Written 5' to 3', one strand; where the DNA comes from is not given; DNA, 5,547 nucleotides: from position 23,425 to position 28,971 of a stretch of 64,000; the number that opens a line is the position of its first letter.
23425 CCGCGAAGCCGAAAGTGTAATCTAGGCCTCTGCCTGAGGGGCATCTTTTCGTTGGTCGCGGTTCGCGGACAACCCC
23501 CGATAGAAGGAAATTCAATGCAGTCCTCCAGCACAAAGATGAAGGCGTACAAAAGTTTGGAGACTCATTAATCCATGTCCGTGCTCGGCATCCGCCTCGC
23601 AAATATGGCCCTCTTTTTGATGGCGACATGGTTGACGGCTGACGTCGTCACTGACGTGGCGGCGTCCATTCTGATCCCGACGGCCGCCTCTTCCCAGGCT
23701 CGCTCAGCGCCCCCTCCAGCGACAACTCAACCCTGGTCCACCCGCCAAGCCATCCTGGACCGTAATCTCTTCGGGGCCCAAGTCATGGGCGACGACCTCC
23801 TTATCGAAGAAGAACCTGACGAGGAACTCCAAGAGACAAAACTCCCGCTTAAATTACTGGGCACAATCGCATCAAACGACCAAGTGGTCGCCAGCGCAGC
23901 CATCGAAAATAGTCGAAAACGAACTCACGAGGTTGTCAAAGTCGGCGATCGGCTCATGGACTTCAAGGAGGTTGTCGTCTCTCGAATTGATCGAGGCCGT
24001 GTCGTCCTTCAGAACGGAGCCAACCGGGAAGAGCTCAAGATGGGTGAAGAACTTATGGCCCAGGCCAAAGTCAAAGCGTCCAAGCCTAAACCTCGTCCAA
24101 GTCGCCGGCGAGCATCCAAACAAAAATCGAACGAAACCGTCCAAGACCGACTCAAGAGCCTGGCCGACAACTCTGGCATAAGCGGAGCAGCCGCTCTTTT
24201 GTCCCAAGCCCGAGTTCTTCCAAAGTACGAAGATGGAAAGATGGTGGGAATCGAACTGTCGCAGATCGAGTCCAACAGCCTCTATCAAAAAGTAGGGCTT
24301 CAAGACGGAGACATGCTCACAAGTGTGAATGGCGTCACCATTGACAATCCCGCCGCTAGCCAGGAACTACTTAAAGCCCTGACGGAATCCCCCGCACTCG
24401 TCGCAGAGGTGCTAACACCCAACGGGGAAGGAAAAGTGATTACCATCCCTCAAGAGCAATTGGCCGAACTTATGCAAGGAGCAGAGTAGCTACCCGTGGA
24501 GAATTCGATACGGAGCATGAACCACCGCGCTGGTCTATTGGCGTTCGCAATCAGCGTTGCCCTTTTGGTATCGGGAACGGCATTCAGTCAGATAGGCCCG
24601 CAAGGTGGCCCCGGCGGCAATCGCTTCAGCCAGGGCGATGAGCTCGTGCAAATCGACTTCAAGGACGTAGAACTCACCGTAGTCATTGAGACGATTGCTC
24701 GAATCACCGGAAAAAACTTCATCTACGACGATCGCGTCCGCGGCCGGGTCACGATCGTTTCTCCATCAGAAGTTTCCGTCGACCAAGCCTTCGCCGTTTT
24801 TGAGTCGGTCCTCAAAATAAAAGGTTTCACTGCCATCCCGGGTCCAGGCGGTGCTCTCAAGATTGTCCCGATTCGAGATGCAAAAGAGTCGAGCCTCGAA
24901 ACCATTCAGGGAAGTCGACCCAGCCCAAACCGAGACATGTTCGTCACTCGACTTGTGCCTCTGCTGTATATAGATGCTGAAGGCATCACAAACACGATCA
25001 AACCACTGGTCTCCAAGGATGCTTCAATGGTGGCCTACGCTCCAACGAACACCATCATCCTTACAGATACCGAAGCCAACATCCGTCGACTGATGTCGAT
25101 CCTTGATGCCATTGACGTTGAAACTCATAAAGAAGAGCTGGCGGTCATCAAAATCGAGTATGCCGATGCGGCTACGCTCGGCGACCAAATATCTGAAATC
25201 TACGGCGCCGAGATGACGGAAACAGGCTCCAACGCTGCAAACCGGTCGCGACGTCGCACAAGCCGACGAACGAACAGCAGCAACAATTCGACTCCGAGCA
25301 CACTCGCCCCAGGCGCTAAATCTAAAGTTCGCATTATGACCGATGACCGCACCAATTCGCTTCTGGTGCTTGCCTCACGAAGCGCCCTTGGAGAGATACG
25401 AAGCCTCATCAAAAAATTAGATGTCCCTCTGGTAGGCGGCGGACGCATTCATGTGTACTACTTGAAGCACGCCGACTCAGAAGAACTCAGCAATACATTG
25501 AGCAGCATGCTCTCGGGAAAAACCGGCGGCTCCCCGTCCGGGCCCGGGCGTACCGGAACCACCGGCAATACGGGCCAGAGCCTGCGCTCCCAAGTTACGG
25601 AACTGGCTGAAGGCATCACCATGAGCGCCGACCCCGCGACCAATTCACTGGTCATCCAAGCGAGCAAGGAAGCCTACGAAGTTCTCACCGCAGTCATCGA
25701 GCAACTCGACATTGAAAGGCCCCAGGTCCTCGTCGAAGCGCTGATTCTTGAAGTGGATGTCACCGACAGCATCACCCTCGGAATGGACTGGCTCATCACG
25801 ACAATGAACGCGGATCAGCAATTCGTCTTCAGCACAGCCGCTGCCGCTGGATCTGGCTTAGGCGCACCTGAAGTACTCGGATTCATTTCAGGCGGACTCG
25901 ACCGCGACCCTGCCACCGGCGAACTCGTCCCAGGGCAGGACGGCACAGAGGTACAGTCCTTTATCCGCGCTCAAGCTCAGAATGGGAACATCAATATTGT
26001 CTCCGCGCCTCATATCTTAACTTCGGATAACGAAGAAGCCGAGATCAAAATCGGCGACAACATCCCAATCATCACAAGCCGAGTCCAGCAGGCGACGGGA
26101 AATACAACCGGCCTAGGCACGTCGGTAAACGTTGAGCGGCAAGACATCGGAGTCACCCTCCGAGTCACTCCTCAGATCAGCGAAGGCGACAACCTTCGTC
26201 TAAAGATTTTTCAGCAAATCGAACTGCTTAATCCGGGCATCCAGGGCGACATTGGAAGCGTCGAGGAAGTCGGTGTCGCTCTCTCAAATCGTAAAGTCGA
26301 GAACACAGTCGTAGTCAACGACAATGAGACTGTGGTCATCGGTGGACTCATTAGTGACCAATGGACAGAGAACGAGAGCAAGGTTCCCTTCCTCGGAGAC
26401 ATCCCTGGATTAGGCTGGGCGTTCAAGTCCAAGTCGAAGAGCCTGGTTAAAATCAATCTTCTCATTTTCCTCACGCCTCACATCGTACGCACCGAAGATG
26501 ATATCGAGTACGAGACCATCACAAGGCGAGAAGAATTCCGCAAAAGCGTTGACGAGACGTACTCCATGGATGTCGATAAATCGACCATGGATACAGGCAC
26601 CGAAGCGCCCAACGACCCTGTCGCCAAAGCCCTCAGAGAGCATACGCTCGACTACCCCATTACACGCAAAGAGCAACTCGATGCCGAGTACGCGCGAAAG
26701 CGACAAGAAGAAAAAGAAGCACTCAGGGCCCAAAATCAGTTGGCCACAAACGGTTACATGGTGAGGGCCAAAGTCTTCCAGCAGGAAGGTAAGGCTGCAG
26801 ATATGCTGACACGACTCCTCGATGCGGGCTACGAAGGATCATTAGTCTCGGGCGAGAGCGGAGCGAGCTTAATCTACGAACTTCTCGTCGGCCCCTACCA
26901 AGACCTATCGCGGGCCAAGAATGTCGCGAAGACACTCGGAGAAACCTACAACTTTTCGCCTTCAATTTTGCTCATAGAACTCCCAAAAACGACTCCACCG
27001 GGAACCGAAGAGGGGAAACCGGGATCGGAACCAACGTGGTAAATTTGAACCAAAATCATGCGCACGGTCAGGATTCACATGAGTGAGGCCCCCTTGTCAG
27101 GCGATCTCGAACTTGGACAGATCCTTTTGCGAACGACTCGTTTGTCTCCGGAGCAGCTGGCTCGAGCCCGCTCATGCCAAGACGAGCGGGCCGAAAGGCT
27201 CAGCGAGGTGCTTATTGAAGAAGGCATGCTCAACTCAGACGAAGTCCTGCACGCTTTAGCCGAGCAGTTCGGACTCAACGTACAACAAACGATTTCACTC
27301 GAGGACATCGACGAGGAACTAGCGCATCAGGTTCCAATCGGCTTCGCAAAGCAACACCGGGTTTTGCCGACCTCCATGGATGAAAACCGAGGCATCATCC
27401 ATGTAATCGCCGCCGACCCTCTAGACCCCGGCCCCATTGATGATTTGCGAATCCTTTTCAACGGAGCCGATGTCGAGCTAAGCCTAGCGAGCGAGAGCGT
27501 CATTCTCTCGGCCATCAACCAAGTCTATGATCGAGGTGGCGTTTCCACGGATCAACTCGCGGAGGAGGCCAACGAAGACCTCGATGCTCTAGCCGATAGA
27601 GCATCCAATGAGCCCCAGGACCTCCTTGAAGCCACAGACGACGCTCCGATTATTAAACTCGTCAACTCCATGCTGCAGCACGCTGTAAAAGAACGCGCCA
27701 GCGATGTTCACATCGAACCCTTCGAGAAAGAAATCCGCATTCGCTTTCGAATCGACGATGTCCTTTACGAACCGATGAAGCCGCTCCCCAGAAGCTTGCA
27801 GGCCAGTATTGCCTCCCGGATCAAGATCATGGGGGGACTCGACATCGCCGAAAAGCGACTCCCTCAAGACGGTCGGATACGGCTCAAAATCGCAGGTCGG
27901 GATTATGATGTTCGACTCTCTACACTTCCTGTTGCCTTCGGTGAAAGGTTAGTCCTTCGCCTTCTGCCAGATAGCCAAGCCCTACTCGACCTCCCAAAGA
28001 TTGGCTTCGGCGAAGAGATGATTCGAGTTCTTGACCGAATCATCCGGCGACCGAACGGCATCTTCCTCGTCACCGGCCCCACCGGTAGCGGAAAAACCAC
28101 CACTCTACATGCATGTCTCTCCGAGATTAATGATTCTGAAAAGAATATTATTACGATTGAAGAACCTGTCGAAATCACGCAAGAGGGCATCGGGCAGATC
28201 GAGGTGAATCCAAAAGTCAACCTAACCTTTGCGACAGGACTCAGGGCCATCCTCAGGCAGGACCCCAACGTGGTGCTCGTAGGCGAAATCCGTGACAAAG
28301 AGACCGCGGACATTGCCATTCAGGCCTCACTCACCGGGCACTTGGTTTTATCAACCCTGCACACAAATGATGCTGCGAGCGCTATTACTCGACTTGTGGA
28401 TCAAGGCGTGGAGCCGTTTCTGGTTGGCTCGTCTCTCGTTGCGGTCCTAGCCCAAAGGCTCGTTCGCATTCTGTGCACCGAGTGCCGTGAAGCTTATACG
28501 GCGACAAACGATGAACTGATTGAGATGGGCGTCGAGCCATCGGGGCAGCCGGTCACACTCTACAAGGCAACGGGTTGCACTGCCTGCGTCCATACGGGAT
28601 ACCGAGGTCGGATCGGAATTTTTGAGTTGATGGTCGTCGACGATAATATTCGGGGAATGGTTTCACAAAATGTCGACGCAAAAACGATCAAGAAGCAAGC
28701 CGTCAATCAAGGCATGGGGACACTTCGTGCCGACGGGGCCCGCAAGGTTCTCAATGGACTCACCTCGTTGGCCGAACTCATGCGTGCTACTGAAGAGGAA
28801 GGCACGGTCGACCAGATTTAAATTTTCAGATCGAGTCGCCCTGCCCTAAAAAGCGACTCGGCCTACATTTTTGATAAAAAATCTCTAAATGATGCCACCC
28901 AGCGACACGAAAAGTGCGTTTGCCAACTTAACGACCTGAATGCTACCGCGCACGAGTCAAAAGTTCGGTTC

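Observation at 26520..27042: Secretin GspD fused to a C-terminal SPOR-like peptidoglycan-binding domain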

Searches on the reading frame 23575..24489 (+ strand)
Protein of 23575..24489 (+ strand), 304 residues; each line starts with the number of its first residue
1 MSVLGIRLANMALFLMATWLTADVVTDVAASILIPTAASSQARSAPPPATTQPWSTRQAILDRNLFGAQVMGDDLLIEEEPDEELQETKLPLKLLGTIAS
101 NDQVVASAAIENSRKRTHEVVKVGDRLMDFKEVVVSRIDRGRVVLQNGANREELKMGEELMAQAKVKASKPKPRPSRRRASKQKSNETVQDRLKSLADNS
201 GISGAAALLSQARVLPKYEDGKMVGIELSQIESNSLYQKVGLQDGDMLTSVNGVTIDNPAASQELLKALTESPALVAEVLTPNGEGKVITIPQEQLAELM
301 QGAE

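Call 9: search_protein_families(library=pfam, proteins=[window:23575-24489:+], max_evalue=0.01)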
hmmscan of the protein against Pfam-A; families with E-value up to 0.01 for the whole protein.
window:23575-24489:+ (304 aa): 3 families
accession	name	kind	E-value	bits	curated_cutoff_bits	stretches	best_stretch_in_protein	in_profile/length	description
PF11356.14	T2SSC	-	1.2e-12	48.2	27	1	14-155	4-140/141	Type II secretion system protein C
PF17820.7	PDZ_6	-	1.1e-05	25.4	27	1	238-271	12-45/54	PDZ domain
PF00595.29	PDZ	-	0.00022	22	23.2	1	223-259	24-60/81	PDZ domain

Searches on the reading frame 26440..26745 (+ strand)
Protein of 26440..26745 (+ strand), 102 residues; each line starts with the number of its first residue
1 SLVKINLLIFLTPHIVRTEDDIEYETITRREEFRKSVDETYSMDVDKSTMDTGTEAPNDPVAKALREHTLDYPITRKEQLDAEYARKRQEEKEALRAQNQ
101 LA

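Call 85: search_solved_structures(query=window:26440-26745:+, max_evalue=10, show_alignments=4)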
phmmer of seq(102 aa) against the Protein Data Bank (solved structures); distinct sequences matched with E-value up to 10: 1.
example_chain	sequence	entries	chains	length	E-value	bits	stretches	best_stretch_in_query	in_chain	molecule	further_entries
4bou_A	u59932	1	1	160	0.75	13.6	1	14-96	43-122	OTU DOMAIN-CONTAINING PROTEIN 3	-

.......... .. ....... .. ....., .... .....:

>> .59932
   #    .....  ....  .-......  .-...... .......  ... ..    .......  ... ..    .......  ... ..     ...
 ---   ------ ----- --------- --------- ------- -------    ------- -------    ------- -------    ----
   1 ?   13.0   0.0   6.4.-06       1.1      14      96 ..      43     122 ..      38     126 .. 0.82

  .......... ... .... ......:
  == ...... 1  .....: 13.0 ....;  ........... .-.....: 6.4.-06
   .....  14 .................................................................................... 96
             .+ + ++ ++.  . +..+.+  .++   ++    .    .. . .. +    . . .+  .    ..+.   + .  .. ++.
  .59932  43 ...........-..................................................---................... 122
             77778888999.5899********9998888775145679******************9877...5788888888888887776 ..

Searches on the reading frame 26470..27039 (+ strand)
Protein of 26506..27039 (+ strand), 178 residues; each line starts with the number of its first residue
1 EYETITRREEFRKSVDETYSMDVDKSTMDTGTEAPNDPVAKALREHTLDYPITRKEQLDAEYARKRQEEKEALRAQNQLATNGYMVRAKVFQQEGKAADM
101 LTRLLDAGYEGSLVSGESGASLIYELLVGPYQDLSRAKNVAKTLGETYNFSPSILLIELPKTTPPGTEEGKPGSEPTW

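Call 5: search_protein_families(library=pfam, proteins=[window:26518-27039:+], max_evalue=10)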
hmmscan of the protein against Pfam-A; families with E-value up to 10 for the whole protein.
window:26518-27039:+ (174 aa): 3 families
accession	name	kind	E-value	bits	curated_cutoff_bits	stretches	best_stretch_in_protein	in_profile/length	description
PF05036.18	SPOR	-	3e-06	27.9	21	1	77-141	2-65/76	SPOR domain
PF23493.1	CysS_C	-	0.033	14.7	23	1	59-85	18-44/51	Cysteinyl-tRNA ligase anticodon binding domain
PF25725.1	crAss_CARG1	-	0.14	12.7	27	1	9-63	75-128/133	Crassvirus cargo protein 1 domain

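Call 6: search_protein_families(library=ncbifam, proteins=[window:26518-27039:+], max_evalue=1)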
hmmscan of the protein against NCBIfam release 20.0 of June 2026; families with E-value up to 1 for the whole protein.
window:26518-27039:+ (174 aa): 0 families

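Call 18: search_solved_structures(query=window:26506-27039:+, max_evalue=10, show_alignments=3)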
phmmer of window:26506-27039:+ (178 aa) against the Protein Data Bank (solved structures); distinct sequences matched with E-value up to 10: 0.

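Call 21: search_protein_representatives(protein=window:26506-27039:+)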
Query: 178 residues. Proteins with E-value up to 0.001 (for the whole library): 94; up to 1e-10: 35; up to 1e-30: 0. The best 94 are listed.
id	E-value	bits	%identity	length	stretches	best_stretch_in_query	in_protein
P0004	5.7e-22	94.7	38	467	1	2-172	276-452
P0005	3.0e-19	85.9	40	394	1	1-158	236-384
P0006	1.2e-18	84.0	38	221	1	1-168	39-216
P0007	4.9e-18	81.9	37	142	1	21-157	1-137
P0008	5.2e-17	78.6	37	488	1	1-159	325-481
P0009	5.6e-17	78.5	40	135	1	35-156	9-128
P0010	9.3e-17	77.8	54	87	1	89-160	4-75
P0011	1.2e-16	77.4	34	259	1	3-173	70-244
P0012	3.4e-16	76.0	37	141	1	37-161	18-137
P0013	4.2e-16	75.7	35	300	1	1-156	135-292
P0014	8.9e-16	74.6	40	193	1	4-160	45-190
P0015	9.5e-16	74.5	32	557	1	1-170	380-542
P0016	1.1e-15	74.3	30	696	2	1-157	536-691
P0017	1.4e-15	74.0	34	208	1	36-168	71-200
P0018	1.4e-15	74.0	52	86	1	88-156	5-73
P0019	1.6e-14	70.5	32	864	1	1-162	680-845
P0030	2.3e-12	63.5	34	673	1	28-162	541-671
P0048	1.5e-09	54.3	28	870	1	4-176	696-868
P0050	1.6e-09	54.2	30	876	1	1-165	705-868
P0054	5.6e-09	52.5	31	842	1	4-153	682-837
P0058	1.7e-08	50.9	26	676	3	67-155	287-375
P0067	1.5e-07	47.8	30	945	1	7-156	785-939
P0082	8.4e-06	42.1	24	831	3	84-149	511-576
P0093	3.4e-04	36.9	27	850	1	32-165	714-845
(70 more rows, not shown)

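Call 22: search_protein_families(library=pfam, proteins=[P0019, P0048, P0050, P0054, P0067, P0093, P0016, P0030, P0058, P0082], max_evalue=0.01)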
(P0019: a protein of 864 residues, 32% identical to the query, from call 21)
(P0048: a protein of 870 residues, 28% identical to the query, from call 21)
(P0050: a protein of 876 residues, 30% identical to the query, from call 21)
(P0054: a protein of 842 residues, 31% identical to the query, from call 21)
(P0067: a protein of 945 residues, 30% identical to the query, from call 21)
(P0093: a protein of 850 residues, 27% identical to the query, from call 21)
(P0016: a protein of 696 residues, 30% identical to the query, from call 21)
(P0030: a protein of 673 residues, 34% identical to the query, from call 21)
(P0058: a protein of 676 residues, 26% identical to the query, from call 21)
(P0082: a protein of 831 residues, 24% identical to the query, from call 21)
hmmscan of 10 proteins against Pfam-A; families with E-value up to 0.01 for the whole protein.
P0019 (864 aa): 4 families
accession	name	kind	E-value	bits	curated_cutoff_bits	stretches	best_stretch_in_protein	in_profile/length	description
PF00263.26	Secretin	-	5.7e-48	163.1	27.5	1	500-674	2-169/169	Bacterial type II and III secretion system protein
PF03958.22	Secretin_N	-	1.1e-39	135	28.2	3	327-413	2-69/69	Bacterial type II/III secretion system short domain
PF21305.2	type_II_gspD_N0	-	1.3e-25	89.4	27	1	65-135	1-71/71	GspD-like, N0 domain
PF05036.18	SPOR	-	2.7e-09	37.6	21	1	767-837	4-73/76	SPOR domain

P0048 (870 aa): 4 families
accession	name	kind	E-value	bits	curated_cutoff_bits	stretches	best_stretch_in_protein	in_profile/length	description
PF00263.26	Secretin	-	2.7e-51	173.9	27.5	1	516-687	3-169/169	Bacterial type II and III secretion system protein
PF03958.22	Secretin_N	-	7.7e-39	132.2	28.2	3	130-188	1-66/69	Bacterial type II/III secretion system short domain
PF21305.2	type_II_gspD_N0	-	1.6e-25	89.2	27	1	34-104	1-71/71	GspD-like, N0 domain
PF05036.18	SPOR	-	1.9e-05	25.4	21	1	776-837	5-65/76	SPOR domain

P0050 (876 aa): 4 families
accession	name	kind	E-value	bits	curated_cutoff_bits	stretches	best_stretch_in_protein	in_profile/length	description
PF00263.26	Secretin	-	5.1e-49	166.5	27.5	1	523-699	2-169/169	Bacterial type II and III secretion system protein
PF03958.22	Secretin_N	-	2.6e-39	133.7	28.2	3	354-445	2-69/69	Bacterial type II/III secretion system short domain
PF21305.2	type_II_gspD_N0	-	2.3e-24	85.5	27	1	86-156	1-71/71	GspD-like, N0 domain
PF02983.19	Pro_Al_protease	-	0.0081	16.6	23.4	0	414-432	30-48/59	Alpha-lytic protease prodomain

P0054 (842 aa): 4 families
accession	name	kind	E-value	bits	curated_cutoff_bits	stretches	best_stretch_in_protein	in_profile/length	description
PF00263.26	Secretin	-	2.6e-45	154.5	27.5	1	503-673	1-169/169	Bacterial type II and III secretion system protein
PF03958.22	Secretin_N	-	1e-36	125.4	28.2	3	306-393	3-69/69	Bacterial type II/III secretion system short domain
PF21305.2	type_II_gspD_N0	-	9.7e-26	89.9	27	1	39-109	1-71/71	GspD-like, N0 domain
PF05036.18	SPOR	-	2e-12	47.7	21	1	765-839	2-75/76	SPOR domain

P0067 (945 aa): 4 families
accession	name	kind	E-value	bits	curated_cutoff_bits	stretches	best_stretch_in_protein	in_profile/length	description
PF00263.26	Secretin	-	9.6e-47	159.1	27.5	1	606-773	6-169/169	Bacterial type II and III secretion system protein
PF03958.22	Secretin_N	-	2.6e-37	127.3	28.2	3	411-505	2-68/69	Bacterial type II/III secretion system short domain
PF21305.2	type_II_gspD_N0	-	2.3e-25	88.6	27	1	146-216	1-71/71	GspD-like, N0 domain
PF05036.18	SPOR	-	1.6e-08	35.2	21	1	865-935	3-72/76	SPOR domain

P0093 (850 aa): 4 families
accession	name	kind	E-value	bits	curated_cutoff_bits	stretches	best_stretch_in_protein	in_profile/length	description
PF00263.26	Secretin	-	2.3e-47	161.2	27.5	1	487-659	3-169/169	Bacterial type II and III secretion system protein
PF03958.22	Secretin_N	-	9.9e-40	135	28.2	3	236-310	2-67/69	Bacterial type II/III secretion system short domain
PF21305.2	type_II_gspD_N0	-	2.6e-23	82.1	27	1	74-143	2-71/71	GspD-like, N0 domain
PF05036.18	SPOR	-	6.2e-09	36.5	21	1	761-835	2-75/76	SPOR domain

P0016 (696 aa): 3 families
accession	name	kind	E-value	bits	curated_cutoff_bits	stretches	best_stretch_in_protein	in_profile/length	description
PF00263.26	Secretin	-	9e-48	162.5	27.5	1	361-530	2-169/169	Bacterial type II and III secretion system protein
PF03958.22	Secretin_N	-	8.6e-32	109.6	28.2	2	185-276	2-69/69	Bacterial type II/III secretion system short domain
PF05036.18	SPOR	-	9e-05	23.2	21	1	616-683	3-69/76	SPOR domain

P0030 (673 aa): 3 families
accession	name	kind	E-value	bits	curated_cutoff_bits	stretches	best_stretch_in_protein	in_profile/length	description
PF00263.26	Secretin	-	1.8e-46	158.2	27.5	1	316-497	2-169/169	Bacterial type II and III secretion system protein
PF03958.22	Secretin_N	-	7.9e-37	125.8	28.2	2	140-228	2-69/69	Bacterial type II/III secretion system short domain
PF05036.18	SPOR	-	0.00048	20.8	21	1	593-655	4-65/76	SPOR domain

P0058 (676 aa): 2 families
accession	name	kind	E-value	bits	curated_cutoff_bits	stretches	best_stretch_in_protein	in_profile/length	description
PF05036.18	SPOR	-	2e-40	137.4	21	3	301-366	3-66/76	SPOR domain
PF09850.14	DotU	-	2.4e-35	122.5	27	1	3-199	2-201/205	Type VI secretion system protein DotU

P0082 (831 aa): 5 families
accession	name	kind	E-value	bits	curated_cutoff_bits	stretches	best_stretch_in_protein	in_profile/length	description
PF05036.18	SPOR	-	1.5e-37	128.2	21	3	625-700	3-76/76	SPOR domain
PF13180.12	PDZ_2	-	7.7e-10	39.4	27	1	244-312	10-78/80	PDZ domain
PF17820.7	PDZ_6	-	1e-08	35.2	27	1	249-303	1-54/54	PDZ domain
PF00595.29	PDZ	-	2.7e-07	31.3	23.2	1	232-302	13-81/81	PDZ domain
PF13676.11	TIR_2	-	0.0011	19.8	28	0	635-670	8-44/122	TIR domain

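Call 35: search_protein_families(library=pfam, alignment_id=A2, max_evalue=0.01)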
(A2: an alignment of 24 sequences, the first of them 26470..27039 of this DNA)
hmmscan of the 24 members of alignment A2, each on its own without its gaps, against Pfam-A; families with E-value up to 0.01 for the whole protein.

A. member 1, window:26470-27039:+ (190 aa): 1 family
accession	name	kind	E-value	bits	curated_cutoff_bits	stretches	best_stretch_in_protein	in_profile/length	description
PF05036.18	SPOR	-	3.8e-06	27.6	21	1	93-157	2-65/76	SPOR domain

B. families by the number of members that match (of 24 scanned): 3 families
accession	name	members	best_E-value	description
PF05036.18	SPOR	24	3.2e-16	SPOR domain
PF06224.18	AlkZ-like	1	0.00098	DNA glycosylase AlkZ-like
PF02724.19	CDC45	1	0.0042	CDC45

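Call 39: predict_structure(alignment_id=A2)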
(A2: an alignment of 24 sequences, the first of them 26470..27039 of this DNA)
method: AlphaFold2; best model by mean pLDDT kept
length: 190 residues; sequences in the alignment: 24
mean_pLDDT: 82.5   pTM: 0.51
mean pLDDT of the five models: 82.5, 81.5, 79.2, 78.4, 77.7
residues with pLDDT >= 90: 85; 70-90: 64; 50-70: 32; < 50: 9
segments of 3 or more residues with pLDDT < 50: 36-44
pLDDT, mean of each block of 10 residues (from residue 1): 66 84 78 49 56 78 83 93 78 88 98 98 97 97 94 98 96 71 66
secondary structure, 60 per line:
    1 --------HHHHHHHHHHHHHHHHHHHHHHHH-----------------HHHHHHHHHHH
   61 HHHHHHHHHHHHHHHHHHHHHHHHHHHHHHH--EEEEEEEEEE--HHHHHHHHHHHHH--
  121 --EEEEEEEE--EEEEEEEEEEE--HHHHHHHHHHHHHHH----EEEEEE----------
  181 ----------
elements in order: H9-32 H50-91 E94-103 H106-118 E123-130 E133-143 H146-160 E165-170

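Call 42: fold_search(model_id=the predicted structure, library=pdb)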
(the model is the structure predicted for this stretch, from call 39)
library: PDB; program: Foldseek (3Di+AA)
matches with E <= 10: 1745; with E <= 0.001: 3
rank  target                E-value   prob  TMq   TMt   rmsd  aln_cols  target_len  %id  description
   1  1x60_MODEL_1_A        2.4e-04  1.00  0.33  0.72   2.5        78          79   15  Solution structure of the peptidoglycan binding domain of B. subtilis cell wall lytic enzyme CwlC (released 2005-08-09)
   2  6ozd_A                9.3e-04  1.00  0.33  0.13   3.4        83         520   18  Crystal structure of Putative exported protein (BPSS2145) from Burkholderia pseudomallei K96243 (released 2019-06-12)
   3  6ozd_B                9.3e-04  1.00  0.32  0.13   3.6        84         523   15  Crystal structure of Putative exported protein (BPSS2145) from Burkholderia pseudomallei K96243 (released 2019-06-12)
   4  7obj_A                1.4e-03  0.98  0.21  0.31   6.4        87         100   15  Carbon regulatory PII-like protein SbtB from Synechocystis sp. 6803 in complex with cyclic di-AMP (c-di-AMP) (released 2022-02-02)
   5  6ztg_MODEL_1_A        1.6e-03  1.00  0.33  0.33   4.1        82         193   20  Spor protein DedD (released 2020-11-11)
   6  2zho_C                1.6e-03  1.00  0.25  0.29   4.8        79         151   15  Crystal structure of the regulatory subunit of aspartate kinase from Thermus thermophilus (ligand free form) (released 2009-02-17)
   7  7obj_C                1.7e-03  0.97  0.21  0.32   6.3        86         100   15  Carbon regulatory PII-like protein SbtB from Synechocystis sp. 6803 in complex with cyclic di-AMP (c-di-AMP) (released 2022-02-02)
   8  2dbb_B                1.9e-03  1.00  0.26  0.32   5.0        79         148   20  Crystal structure of PH0061 (released 2006-06-15)
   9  7r2z_A                1.9e-03  0.99  0.23  0.36   5.7        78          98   13  Carbon regulatory PII-like protein SbtB from Synechocystis sp. 6803 in complex with ATP and ADP resulting from long AT (released 2023-02-15)
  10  7r30_B                1.9e-03  0.99  0.23  0.35   5.4        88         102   14  Carbon regulatory PII-like protein SbtB from Synechocystis sp. 6803 in complex with ADP and AMP resulting from ADP soa (released 2023-02-15)
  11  7r32_C                2.1e-03  0.98  0.22  0.35   6.2        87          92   14  Carbon regulatory PII-like protein SbtB from Synechocystis sp. 6803, delta104 variant, in complex with ADP (co-crystal (released 2023-02-15)
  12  7r30_C                2.2e-03  0.98  0.22  0.33   6.1        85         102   14  Carbon regulatory PII-like protein SbtB from Synechocystis sp. 6803 in complex with ADP and AMP resulting from ADP soa (released 2023-02-15)
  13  3ab2_E                2.3e-03  1.00  0.26  0.15   4.7        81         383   18  Crystal structure of aspartate kinase from Corynebacterium glutamicum in complex with threonine (released 2010-06-23)
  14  6i05                  2.5e-03  1.00  0.36  0.84   1.6        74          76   11  Crystal structure of RlpA SPOR domain from Pseudomonas aeruginosa (released 2019-11-13)
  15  6i09_A                3.0e-03  1.00  0.36  0.83   1.6        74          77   11  Crystal structure of RlpA SPOR domain from Pseudomonas aeruginosa in complex with denuded glycan obtained by soaking (released 2019-11-13)
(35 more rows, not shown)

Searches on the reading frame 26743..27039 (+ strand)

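Call 5: search_protein_families(library=pfam, proteins=[window:26743-27039:+], max_evalue=10)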
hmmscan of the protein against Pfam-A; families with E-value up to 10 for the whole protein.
window:26743-27039:+ (99 aa): 1 family
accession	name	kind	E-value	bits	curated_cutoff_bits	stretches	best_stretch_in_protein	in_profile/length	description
PF05036.18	SPOR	-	1.7e-06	28.7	21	1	2-66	2-65/76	SPOR domain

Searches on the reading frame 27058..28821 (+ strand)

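Call 9: search_protein_families(library=pfam, proteins=[window:27058-28821:+], max_evalue=0.01)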
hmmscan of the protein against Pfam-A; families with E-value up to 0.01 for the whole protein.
window:27058-28821:+ (587 aa): 11 families
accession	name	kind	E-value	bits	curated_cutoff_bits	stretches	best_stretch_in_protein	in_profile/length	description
PF00437.27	T2SSE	-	2.1e-139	464.7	24.9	1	191-576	1-370/370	Type II/IV secretion system protein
PF05157.20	MshEN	-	2.6e-15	56.6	23.1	1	79-160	8-87/90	MshEN domain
PF13191.12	AAA_16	-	8.9e-06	26.7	32.6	1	325-447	16-124/167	AAA ATPase domain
PF25199.1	nSTAND_NTPase5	-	1.1e-05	25.8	34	1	330-384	38-93/145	Novel STAND NTPase 5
PF13401.12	AAA_22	-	2.6e-05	25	27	1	332-372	4-44/130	AAA domain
PF13476.12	AAA_23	-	0.0013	19.8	27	1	333-352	19-38/201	AAA domain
PF13555.12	AAA_29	-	0.0024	18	27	1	331-353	20-42/61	P-loop containing region of AAA domain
PF01637.24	ATPase_2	-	0.0026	18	33.2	1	321-375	7-62/225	ATPase domain predominantly from Archaea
PF13604.12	AAA_30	-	0.0046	17.1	27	0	324-364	9-49/191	AAA domain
PF13245.12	AAA_19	-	0.0077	16.9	25.1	0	332-363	10-41/134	AAA domain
PF02492.25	cobW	-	0.0083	16.2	20.7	0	336-368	3-35/180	CobW/HypB/UreG, nucleotide-binding domain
